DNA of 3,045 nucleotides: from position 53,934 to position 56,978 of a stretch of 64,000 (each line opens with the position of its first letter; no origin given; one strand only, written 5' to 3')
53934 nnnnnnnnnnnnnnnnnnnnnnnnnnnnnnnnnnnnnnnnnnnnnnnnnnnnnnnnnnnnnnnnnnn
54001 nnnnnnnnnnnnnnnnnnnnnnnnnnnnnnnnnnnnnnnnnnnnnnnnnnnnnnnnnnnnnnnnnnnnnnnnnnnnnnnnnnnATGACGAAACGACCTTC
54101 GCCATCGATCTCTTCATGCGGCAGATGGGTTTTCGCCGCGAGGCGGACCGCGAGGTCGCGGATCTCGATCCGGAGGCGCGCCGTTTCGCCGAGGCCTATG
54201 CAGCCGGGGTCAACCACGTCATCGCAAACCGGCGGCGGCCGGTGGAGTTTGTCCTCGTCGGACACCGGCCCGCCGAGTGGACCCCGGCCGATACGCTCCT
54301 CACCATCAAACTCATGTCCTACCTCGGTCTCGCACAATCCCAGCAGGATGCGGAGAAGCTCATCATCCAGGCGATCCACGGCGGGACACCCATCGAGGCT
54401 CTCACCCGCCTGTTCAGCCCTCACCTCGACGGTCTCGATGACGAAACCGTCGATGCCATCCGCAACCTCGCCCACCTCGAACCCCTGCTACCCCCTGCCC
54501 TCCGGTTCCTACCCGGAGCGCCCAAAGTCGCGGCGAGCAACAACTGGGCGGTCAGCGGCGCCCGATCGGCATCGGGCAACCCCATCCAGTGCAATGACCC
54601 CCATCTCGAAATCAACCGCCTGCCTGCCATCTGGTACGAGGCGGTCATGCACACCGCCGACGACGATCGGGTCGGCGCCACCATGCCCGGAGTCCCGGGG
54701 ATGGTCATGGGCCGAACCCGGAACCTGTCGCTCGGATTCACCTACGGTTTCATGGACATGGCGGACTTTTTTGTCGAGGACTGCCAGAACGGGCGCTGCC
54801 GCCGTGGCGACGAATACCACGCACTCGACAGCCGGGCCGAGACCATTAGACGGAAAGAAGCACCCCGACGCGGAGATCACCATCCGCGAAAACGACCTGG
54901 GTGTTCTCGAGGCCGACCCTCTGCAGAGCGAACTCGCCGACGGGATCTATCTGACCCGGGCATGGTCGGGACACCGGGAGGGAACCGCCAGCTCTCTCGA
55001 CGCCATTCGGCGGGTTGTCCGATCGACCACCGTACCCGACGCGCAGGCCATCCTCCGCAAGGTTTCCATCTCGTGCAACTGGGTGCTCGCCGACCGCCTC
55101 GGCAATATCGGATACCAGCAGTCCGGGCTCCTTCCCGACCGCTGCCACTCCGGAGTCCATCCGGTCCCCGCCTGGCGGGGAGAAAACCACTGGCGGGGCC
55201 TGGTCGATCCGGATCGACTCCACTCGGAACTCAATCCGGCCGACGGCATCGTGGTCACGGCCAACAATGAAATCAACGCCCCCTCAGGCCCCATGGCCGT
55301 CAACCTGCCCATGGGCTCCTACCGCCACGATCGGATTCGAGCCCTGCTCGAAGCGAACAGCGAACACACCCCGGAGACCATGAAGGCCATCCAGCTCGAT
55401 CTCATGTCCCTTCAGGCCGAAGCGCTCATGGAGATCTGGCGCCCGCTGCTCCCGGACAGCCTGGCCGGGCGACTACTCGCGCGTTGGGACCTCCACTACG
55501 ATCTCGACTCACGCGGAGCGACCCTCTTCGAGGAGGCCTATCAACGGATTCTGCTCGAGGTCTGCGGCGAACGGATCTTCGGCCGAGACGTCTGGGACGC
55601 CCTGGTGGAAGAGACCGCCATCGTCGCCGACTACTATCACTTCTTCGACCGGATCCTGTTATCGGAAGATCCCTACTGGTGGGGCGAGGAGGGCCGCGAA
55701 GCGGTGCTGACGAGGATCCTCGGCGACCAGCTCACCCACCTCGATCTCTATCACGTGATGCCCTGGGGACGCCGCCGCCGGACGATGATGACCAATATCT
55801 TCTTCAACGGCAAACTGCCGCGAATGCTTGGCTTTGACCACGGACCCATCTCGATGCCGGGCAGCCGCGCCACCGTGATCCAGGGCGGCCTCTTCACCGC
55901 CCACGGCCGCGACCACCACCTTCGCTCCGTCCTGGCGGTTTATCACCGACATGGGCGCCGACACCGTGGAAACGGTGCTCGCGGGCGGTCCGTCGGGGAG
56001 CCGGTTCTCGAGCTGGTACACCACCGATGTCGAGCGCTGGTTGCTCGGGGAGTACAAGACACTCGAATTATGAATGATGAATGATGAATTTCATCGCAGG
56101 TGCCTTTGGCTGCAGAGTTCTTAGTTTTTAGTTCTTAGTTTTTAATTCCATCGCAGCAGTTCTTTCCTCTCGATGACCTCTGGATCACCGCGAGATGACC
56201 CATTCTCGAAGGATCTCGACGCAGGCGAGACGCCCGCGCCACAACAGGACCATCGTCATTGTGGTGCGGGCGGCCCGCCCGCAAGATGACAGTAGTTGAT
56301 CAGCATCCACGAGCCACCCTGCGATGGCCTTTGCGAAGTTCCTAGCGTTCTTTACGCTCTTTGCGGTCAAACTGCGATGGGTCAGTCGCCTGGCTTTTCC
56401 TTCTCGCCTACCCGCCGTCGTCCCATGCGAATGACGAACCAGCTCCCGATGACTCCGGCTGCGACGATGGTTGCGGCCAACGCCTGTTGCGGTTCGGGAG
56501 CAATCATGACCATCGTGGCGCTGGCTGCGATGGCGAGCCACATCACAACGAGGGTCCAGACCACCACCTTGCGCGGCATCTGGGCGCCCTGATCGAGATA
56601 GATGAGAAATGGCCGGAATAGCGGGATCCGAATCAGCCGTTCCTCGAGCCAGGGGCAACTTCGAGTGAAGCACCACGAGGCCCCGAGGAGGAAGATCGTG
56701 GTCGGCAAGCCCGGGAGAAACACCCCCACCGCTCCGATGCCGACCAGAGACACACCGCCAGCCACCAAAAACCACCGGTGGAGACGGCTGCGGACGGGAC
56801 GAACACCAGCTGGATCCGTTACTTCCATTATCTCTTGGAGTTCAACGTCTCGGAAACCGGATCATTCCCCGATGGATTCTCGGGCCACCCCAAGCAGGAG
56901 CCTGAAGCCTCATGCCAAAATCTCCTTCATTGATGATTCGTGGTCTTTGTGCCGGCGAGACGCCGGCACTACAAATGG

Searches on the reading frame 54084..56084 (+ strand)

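Call 41: search_protein_families(library=pfam, proteins=[window:54084-56084:+], max_evalue=0.00001)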
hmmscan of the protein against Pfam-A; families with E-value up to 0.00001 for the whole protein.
window:54084-56084:+ (666 aa): 1 family
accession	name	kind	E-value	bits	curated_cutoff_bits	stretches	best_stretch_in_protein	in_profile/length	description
PF01804.23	Penicil_amidase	-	3.3e-49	169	21.3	1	261-605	281-611/675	Penicillin amidase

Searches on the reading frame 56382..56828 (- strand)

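Call 45: search_protein_families(library=pfam, proteins=[window:56382-56828:-], max_evalue=0.00001)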
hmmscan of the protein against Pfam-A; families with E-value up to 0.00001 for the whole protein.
window:56382-56828:- (148 aa): 1 family
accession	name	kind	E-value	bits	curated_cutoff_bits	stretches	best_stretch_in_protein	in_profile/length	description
PF04304.18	DUF454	-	1.2e-22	80.5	35.1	1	18-133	1-111/115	Protein of unknown function (DUF454)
